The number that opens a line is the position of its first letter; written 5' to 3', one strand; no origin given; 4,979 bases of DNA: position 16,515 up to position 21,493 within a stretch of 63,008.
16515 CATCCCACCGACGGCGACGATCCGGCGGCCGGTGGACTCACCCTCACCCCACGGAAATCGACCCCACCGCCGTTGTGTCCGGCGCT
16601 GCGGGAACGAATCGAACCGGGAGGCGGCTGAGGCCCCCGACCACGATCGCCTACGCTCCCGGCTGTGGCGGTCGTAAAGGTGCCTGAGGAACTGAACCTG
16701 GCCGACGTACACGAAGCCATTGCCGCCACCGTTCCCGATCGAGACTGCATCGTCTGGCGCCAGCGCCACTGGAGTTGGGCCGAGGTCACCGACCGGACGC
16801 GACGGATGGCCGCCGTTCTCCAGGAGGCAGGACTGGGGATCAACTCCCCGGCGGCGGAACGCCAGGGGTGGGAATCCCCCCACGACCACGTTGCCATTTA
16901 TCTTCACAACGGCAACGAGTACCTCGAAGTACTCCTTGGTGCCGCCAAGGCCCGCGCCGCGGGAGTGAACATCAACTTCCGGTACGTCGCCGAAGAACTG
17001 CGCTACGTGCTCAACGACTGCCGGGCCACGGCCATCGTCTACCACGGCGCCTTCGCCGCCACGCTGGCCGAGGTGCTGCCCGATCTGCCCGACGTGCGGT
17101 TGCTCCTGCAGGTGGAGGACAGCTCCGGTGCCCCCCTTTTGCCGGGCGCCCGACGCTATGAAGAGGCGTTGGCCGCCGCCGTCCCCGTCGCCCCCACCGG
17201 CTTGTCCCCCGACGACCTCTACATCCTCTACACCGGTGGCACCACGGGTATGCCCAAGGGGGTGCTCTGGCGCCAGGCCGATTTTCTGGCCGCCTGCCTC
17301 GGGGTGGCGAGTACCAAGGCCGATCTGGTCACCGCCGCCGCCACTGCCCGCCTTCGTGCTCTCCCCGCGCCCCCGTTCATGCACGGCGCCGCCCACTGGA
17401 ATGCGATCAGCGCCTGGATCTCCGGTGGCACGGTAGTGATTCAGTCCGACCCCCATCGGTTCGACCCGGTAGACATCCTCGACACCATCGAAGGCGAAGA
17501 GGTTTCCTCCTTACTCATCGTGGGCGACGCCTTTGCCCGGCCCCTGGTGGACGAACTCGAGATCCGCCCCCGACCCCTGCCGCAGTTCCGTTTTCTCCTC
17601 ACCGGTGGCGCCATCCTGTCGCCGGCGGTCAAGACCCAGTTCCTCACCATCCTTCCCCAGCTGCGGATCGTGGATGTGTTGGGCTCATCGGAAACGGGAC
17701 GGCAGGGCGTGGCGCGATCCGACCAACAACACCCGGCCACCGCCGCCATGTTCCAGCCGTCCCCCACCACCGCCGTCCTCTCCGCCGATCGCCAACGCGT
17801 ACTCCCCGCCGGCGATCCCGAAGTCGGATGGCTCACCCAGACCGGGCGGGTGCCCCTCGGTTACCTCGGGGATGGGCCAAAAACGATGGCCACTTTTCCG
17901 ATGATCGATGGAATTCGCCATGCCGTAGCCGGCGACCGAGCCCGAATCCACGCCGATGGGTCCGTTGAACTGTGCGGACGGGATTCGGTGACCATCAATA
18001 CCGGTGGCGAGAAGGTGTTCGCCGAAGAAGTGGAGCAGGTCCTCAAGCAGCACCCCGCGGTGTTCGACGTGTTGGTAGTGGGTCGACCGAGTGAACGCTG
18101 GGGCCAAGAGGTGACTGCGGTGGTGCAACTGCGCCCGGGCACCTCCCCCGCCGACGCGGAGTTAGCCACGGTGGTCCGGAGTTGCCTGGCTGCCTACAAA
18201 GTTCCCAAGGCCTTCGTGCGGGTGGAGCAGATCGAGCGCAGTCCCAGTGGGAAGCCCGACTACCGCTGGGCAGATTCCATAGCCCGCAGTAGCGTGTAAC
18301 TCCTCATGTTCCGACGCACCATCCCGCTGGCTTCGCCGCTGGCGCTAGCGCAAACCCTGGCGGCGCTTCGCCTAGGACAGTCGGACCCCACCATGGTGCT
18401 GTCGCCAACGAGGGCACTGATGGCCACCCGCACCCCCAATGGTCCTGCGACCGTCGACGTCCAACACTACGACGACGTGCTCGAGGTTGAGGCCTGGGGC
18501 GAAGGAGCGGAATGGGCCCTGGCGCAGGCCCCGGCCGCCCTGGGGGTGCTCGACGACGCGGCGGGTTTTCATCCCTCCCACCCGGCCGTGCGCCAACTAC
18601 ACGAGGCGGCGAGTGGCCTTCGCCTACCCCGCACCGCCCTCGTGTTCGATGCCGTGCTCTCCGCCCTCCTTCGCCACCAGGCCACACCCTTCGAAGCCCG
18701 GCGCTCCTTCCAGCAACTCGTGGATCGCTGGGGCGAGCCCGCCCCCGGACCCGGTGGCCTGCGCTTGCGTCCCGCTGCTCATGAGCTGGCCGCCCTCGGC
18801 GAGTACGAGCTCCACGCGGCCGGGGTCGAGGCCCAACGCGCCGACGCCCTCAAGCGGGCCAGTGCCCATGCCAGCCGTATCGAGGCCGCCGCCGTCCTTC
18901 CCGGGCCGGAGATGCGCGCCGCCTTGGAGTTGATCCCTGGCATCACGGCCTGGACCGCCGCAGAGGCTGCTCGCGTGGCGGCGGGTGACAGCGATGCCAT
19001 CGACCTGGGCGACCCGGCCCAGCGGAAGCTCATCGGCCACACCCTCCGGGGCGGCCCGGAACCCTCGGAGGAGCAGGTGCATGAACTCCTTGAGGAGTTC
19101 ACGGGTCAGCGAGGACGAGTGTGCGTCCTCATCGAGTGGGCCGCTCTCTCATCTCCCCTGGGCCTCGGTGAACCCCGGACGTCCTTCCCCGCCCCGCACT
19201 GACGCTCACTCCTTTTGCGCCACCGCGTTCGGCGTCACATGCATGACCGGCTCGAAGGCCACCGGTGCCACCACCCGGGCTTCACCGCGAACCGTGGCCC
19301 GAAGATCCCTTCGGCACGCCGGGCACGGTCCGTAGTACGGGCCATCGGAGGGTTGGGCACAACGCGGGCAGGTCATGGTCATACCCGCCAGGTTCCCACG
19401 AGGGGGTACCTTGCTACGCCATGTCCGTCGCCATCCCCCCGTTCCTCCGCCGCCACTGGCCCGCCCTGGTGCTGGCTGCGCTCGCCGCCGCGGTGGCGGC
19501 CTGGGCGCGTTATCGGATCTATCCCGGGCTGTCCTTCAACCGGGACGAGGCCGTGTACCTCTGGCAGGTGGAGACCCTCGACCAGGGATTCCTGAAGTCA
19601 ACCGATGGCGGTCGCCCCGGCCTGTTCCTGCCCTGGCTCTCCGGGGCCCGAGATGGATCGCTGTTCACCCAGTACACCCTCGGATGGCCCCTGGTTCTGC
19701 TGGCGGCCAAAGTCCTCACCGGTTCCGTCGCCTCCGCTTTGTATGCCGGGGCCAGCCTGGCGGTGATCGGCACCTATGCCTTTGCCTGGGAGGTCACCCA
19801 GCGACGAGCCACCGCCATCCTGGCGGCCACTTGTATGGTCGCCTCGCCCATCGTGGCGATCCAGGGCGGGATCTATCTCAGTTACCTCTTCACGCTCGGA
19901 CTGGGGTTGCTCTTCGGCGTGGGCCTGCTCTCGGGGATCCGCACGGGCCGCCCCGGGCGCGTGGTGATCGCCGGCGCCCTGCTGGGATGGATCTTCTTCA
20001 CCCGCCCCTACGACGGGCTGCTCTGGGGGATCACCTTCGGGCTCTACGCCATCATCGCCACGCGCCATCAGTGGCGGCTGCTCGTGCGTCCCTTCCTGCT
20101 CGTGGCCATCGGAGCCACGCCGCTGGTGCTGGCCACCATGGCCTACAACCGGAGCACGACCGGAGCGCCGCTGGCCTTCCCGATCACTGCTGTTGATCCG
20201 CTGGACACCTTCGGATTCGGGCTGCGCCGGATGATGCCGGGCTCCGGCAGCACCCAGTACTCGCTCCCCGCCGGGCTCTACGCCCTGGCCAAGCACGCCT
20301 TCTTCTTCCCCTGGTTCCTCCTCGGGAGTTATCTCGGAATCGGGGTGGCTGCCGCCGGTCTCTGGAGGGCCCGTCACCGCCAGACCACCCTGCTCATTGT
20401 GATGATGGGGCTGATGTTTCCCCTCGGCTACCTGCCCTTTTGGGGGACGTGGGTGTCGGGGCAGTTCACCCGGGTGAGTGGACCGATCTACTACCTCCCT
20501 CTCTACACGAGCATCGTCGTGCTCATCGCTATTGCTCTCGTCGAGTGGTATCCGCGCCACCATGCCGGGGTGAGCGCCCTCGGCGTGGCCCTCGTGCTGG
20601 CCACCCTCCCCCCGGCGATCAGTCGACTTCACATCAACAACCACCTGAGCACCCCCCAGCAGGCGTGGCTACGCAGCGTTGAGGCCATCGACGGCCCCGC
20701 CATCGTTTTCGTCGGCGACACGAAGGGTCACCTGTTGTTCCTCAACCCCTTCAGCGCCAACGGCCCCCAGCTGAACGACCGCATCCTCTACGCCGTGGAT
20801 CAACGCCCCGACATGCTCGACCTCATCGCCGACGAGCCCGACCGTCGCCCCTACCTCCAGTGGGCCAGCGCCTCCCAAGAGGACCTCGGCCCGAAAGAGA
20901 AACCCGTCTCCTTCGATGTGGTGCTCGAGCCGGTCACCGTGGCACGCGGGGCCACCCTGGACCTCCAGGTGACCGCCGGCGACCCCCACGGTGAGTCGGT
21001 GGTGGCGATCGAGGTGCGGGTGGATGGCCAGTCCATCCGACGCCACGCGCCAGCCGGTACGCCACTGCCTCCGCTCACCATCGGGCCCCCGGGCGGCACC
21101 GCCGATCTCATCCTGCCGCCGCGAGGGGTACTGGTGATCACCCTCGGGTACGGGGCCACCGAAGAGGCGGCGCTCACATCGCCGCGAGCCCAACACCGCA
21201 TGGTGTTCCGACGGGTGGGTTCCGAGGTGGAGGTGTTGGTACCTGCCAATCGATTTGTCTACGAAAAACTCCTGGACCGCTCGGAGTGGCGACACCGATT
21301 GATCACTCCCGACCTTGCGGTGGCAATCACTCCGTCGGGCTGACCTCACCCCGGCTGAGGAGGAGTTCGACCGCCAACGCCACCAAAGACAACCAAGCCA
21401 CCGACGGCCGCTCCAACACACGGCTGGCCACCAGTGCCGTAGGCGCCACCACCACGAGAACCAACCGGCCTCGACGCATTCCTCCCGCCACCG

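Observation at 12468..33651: Large extracytoplasmic glycan-assembly cluster built around five GT-C-type membrane proteins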

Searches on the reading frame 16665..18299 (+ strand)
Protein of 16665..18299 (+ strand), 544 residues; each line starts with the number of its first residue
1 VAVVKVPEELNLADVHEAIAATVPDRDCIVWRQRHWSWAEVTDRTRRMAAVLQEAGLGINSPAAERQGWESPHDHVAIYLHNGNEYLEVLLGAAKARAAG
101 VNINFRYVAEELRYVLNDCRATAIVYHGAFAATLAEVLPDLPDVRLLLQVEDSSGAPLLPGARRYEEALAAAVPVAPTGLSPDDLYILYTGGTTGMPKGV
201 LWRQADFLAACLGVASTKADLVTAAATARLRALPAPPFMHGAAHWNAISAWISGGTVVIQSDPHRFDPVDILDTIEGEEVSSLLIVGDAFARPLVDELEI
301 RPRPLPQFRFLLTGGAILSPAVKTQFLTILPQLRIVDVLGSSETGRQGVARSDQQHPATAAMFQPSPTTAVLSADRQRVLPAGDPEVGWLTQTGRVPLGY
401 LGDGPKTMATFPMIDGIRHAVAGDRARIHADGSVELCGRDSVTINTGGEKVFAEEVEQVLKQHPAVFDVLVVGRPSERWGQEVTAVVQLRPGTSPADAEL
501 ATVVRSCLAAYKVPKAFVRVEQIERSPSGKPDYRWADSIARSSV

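Call 3: search_protein_families(library=pfam, proteins=[window:16665-18299:+], max_evalue=0.01)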
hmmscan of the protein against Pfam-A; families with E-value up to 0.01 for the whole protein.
window:16665-18299:+ (544 aa): 3 families
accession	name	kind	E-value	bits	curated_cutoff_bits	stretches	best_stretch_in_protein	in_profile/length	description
PF00501.34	AMP-binding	-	1e-51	176.4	29.9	1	19-388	4-370/384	AMP-binding enzyme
PF13193.12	AMP-binding_C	-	5.6e-16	59.7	24.5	1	455-530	1-76/76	AMP-binding enzyme C-terminal domain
PF23562.2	AMP-binding_C_3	-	0.0064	17.3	20.8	0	440-478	1-40/124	AMP-binding enzyme C-terminal domain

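Call 9: search_protein_families(library=ncbifam, proteins=[window:16665-18299:+], max_evalue=0.01)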
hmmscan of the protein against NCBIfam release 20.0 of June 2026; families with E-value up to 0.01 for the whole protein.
window:16665-18299:+ (544 aa): 94 families (the best 25 are shown)
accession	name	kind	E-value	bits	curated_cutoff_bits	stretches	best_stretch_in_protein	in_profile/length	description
NF005863.0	PRK07798.1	subfamily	4.7e-193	642.6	543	1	9-542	3-533/540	acyl-CoA synthetase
NF004837.0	PRK06187.1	subfamily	1.3e-75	254.6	476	1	8-532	6-514/531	long-chain-fatty-acid--CoA ligase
NF006182.0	PRK08316.1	subfamily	9.4e-55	186.1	663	1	9-530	10-507/523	fatty acyl-CoA synthetase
NF052269.1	Staph_lig_FadD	equivalog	3.4e-45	154.3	650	1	32-534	24-487/499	long-chain-fatty-acid--CoA ligase FadD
NF009071.0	PRK12406.1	subfamily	8.1e-45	153.2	701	1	29-530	6-492/510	acyl-CoA synthetase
NF004808.0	PRK06155.1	equivalog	8.6e-44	149.7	722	1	6-529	17-511/542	ATP-dependent acyl-CoA ligase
NF005857.1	PRK07786.1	exception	2.4e-43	148.4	733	1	21-530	20-502/513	fatty-acid--CoA ligase FadD5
TIGR03098.1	ligase_PEP_1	hypoth_equivalog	1e-42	146.3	592.35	1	15-534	5-512/517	acyl-CoA ligase (AMP-forming), exosortase A system-associated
NF009233.0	PRK12583.1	subfamily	2.6e-41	141.6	832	1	12-530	20-540/558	fatty acid CoA ligase family protein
NF006181.0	PRK08314.1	subfamily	3e-41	141.3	705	1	10-534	24-548/563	long-chain-fatty-acid--CoA ligase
NF004511.1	PRK05852.1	equivalog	3.9e-41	141.3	650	1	37-529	28-493/505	FadD7 family fatty acid--CoA ligase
NF005801.1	PRK07656.1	equivalog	4.7e-41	141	657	1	16-530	7-493/500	FadD3 family acyl-CoA ligase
NF005307.0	PRK06839.1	equivalog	6e-41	140.6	748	1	17-530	9-483/496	o-succinylbenzoate--CoA ligase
NF052580.1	Str24CoAsynCasG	equivalog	9.1e-41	139.8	750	1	20-530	50-540/548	steroid-24-oyl-CoA synthetase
NF006020.0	PRK08162.1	subfamily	2.4e-39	135.1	677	2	367-530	369-528/545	acyl-CoA synthetase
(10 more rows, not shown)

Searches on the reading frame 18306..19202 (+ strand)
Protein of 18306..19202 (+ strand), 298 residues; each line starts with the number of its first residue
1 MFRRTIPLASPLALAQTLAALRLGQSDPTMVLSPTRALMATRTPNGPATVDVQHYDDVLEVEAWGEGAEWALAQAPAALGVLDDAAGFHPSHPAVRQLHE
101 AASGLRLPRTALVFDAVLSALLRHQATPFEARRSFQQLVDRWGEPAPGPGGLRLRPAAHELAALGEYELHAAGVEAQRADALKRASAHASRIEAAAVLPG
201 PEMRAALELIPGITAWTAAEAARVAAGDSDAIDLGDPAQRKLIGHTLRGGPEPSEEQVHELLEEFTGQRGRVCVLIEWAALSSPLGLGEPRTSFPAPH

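Call 3: search_protein_families(library=pfam, proteins=[window:18306-19202:+], max_evalue=0.01)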
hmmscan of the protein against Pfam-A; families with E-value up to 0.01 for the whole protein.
window:18306-19202:+ (298 aa): 0 families

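Call 9: search_protein_families(library=ncbifam, proteins=[window:18306-19202:+], max_evalue=0.01)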
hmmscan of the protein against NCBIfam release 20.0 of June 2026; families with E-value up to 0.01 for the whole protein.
window:18306-19202:+ (298 aa): 1 family
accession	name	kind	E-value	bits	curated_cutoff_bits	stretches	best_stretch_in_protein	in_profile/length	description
NF007641.0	PRK10308.1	equivalog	7.3e-07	29.1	229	1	94-220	94-222/285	DNA-3-methyladenine glycosylase 2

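Call 41: search_protein_families(library=pfam, proteins=[window:18306-19202:+], max_evalue=0.1)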
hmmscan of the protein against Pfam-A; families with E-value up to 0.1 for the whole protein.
window:18306-19202:+ (298 aa): 1 family
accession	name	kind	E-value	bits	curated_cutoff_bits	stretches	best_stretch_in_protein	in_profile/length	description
PF00730.31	HhH-GPD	-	0.086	13.6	26.2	0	119-264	2-104/108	HhH-GPD superfamily base excision DNA repair protein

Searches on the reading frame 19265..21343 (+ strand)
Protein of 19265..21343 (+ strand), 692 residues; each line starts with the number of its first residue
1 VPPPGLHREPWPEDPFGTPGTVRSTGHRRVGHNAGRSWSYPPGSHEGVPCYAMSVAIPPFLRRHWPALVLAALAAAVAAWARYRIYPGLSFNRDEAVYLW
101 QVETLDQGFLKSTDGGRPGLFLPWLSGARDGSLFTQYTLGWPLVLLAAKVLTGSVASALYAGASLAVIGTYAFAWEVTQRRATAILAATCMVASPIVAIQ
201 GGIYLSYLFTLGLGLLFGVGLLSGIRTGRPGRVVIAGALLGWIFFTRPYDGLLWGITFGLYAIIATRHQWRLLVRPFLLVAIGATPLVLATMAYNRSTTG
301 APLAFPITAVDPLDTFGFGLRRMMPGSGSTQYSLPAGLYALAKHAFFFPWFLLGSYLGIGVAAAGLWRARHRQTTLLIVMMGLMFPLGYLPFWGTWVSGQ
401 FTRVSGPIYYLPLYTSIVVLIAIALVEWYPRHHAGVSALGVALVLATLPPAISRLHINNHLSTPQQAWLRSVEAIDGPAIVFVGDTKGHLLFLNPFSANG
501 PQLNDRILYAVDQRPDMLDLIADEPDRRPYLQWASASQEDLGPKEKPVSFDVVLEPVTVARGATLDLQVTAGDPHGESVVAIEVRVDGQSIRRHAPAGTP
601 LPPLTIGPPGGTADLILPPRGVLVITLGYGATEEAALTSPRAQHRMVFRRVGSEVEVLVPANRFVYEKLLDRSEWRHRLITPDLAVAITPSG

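Call 3: search_protein_families(library=pfam, proteins=[window:19265-21343:+], max_evalue=0.01)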
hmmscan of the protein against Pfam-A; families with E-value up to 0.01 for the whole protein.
window:19265-21343:+ (692 aa): 1 family
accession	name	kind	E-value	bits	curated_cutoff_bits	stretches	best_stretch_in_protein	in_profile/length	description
PF25230.1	DUF7846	-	0.00069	19.9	26.3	1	479-596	1-116/177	Domain of unknown function (DUF7846)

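Call 9: search_protein_families(library=ncbifam, proteins=[window:19265-21343:+], max_evalue=0.01)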
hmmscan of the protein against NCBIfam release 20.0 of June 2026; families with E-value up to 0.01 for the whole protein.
window:19265-21343:+ (692 aa): 0 families

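Call 17: search_solved_structures(query=window:19421-21343:+, max_evalue=10)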
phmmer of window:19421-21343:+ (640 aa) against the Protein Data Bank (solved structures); distinct sequences matched with E-value up to 10: 0.

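Call 22: find_homologous_proteins(query=window:19421-21343:+, max_evalue=0.001)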
Query window:19421-21343:+ (640 aa): 330 proteins with E <= 0.001 among 8000 candidates; the best 120 are listed.
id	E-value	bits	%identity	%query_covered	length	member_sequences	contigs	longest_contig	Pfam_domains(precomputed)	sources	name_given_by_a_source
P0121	0.0e+0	1416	99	100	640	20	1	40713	-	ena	-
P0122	0.0e+0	1256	87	100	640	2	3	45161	-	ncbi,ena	-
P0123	3.8e-285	965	68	99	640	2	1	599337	-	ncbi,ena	-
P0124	1.7e-282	957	68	98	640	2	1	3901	-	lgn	-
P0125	2.0e-279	947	68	100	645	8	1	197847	-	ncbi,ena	-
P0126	3.0e-264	896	64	99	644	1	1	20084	-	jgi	jgi:hypothetical protein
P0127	5.7e-258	876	64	98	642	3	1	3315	-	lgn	-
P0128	5.3e-232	790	59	98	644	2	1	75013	-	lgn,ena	-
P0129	1.1e-225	769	57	98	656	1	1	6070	-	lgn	-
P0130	1.9e-223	762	57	98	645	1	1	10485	-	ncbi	ncbi:MAG: hypothetical protein ABIP36_08655 [Acidimicrobiales bacterium]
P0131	2.9e-222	758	56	98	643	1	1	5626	-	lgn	-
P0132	4.6e-221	754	56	98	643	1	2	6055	-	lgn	-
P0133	3.2e-219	748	57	98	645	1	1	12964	-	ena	-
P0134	2.5e-216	738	56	95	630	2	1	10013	-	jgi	jgi:hypothetical protein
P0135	1.0e-204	700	54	98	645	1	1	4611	-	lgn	-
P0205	5.2e-169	582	49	98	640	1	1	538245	-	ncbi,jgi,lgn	jgi:4-amino-4-deoxy-L-arabinose transferase-like glycosyltransferase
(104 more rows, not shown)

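Call 30: search_solved_structures(query=A3, max_evalue=10)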
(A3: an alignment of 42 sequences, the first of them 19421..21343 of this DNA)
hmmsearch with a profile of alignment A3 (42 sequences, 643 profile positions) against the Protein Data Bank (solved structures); distinct sequences matched with E-value up to 10: 1.
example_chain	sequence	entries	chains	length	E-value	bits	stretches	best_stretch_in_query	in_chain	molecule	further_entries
8bl6_A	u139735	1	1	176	1.4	10.3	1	497-603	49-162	dIG14-scdim-EF62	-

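Call 33: find_encoding_contigs(protein=P0205, flank=10000, max_places=3)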
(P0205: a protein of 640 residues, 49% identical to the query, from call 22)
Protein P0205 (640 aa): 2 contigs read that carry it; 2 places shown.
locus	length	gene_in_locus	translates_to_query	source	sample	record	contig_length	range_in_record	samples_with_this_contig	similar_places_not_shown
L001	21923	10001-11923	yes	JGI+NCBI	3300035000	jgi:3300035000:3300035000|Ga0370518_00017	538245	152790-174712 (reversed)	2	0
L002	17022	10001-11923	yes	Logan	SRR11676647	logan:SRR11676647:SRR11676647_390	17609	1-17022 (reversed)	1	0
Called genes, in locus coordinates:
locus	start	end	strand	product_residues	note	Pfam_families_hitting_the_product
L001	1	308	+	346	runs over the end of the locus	PF00005:ABC_tran, PF08352:oligo_HPY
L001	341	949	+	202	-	PF00440:TetR_N, PF21943:TetR_C_46 (weak)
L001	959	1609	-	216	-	-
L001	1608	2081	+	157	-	PF00160:Pro_isomerase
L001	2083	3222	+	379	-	PF01757:Acyl_transf_3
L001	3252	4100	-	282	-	PF13640:2OG-FeII_Oxy_3, PF13661:2OG-FeII_Oxy_4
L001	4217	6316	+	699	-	-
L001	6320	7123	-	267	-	PF00378:ECH_1, PF16113:ECH_2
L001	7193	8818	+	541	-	PF00501:AMP-binding, PF13193:AMP-binding_C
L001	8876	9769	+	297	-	-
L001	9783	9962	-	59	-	-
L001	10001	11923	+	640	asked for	-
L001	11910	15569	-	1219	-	PF11847:GT-C_AftD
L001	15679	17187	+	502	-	PF01946:Thi4 (weak), PF07992:Pyr_redox_2 (weak), PF00890:FAD_binding_2, PF01266:DAO, PF01593:Amino_oxidase, PF12831:FAD_oxidored (weak), PF13450:NAD_binding_8, PF01593:Amino_oxidase, +1 more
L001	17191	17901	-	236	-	PF00535:Glycos_transf_2, PF13641:Glyco_tranf_2_3 (weak)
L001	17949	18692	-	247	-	PF13578:Methyltransf_24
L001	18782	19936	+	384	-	PF13439:Glyco_transf_4, PF20706:GT4-conflict, PF00534:Glycos_transf_1, PF13692:Glyco_trans_1_4, PF13524:Glyco_trans_1_2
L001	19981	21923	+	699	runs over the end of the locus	-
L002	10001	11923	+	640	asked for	-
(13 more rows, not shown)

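Call 39: search_protein_families(library=pfam, alignment_id=A3, max_evalue=0.01)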
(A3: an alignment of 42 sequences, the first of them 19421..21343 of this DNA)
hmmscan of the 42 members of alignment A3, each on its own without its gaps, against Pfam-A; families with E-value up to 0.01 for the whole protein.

A. member 1, window:19421-21343:+ (640 aa): 1 family
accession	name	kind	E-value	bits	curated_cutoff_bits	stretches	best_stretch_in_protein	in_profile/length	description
PF25230.1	DUF7846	-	0.00062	20.1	26.3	1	427-544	1-116/177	Domain of unknown function (DUF7846)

B. families by the number of members that match (of 42 scanned): 4 families
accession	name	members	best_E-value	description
PF25230.1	DUF7846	19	1.4e-07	Domain of unknown function (DUF7846)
PF13231.12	PMT_2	1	6.6e-06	Dolichyl-phosphate-mannose-protein mannosyltransferase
PF10131.15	PTPS_related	1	0.0035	6-pyruvoyl-tetrahydropterin synthase related domain; membrane protein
PF11992.13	TgpA_N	1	0.0062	TgpA N-terminal domain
